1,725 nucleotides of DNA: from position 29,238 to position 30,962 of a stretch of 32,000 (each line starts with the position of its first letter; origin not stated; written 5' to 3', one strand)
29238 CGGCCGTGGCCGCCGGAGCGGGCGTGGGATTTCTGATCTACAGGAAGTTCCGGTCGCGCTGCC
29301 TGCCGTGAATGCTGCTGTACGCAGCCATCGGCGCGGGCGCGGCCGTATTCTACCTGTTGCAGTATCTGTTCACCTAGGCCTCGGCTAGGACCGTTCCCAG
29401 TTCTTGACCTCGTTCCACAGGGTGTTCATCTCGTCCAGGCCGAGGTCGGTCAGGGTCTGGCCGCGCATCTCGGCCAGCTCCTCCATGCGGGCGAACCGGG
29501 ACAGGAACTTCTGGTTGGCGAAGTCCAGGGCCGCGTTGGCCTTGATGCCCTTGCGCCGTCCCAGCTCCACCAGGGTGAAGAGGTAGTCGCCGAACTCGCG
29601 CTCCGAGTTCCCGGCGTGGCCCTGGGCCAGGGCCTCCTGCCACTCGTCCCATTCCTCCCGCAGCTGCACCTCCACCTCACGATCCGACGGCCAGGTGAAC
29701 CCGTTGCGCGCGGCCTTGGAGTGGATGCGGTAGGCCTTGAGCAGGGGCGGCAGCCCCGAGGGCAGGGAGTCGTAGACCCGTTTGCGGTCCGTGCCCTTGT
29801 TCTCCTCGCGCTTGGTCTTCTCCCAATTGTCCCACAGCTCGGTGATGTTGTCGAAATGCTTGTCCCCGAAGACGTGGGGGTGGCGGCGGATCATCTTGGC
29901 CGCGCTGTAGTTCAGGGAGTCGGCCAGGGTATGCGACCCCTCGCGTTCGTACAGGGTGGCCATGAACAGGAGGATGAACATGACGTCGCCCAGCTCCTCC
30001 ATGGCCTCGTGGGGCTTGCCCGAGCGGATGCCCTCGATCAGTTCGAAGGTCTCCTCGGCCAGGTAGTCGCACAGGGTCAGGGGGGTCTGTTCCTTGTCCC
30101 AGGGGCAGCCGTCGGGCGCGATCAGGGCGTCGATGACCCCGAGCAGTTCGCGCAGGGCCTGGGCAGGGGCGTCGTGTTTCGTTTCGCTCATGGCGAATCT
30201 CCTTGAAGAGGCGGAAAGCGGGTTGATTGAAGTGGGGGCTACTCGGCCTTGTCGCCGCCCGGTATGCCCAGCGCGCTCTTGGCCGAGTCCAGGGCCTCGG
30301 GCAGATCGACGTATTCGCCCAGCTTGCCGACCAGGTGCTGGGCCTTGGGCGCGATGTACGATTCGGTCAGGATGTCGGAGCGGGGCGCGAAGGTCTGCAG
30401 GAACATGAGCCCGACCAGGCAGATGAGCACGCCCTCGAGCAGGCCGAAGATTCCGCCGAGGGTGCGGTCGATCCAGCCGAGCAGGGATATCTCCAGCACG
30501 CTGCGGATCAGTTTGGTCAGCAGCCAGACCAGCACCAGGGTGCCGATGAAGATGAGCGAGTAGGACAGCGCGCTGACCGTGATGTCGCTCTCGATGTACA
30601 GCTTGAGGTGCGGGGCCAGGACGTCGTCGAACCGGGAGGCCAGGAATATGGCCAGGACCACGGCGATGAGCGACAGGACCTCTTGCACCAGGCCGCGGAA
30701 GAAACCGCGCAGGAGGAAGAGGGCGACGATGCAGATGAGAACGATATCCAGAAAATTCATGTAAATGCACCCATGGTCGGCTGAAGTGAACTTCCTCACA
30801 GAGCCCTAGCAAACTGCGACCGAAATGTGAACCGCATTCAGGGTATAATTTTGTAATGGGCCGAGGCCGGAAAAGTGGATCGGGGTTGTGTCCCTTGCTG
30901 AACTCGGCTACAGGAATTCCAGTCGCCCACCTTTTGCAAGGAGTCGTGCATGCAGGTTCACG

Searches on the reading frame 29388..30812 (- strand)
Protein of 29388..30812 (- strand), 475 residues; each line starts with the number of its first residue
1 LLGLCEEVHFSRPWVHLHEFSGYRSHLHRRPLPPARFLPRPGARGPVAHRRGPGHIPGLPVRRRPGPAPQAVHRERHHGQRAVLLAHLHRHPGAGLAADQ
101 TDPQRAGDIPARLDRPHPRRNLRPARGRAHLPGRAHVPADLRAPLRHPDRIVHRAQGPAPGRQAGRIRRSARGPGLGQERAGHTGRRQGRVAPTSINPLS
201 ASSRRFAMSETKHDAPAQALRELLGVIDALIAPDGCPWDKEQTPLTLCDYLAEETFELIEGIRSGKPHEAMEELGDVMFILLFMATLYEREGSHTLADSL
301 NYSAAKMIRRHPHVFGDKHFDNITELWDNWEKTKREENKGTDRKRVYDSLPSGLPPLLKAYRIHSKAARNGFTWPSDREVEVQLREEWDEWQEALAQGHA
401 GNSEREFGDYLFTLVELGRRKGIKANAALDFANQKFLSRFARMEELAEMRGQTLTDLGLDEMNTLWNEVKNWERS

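Call 6: search_protein_families(library=pfam, proteins=[window:29388-30812:-], max_evalue=0.001)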
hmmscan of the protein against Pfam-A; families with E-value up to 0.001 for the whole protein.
window:29388-30812:- (475 aa): 2 families
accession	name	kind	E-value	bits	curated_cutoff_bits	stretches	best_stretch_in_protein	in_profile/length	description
PF03819.22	MazG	-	2e-23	82.8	22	1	242-315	1-74/74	MazG nucleotide pyrophosphohydrolase domain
PF01503.22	PRA-PH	-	8.2e-06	26.6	21.3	0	239-285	21-68/86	Phosphoribosyl-ATP pyrophosphohydrolase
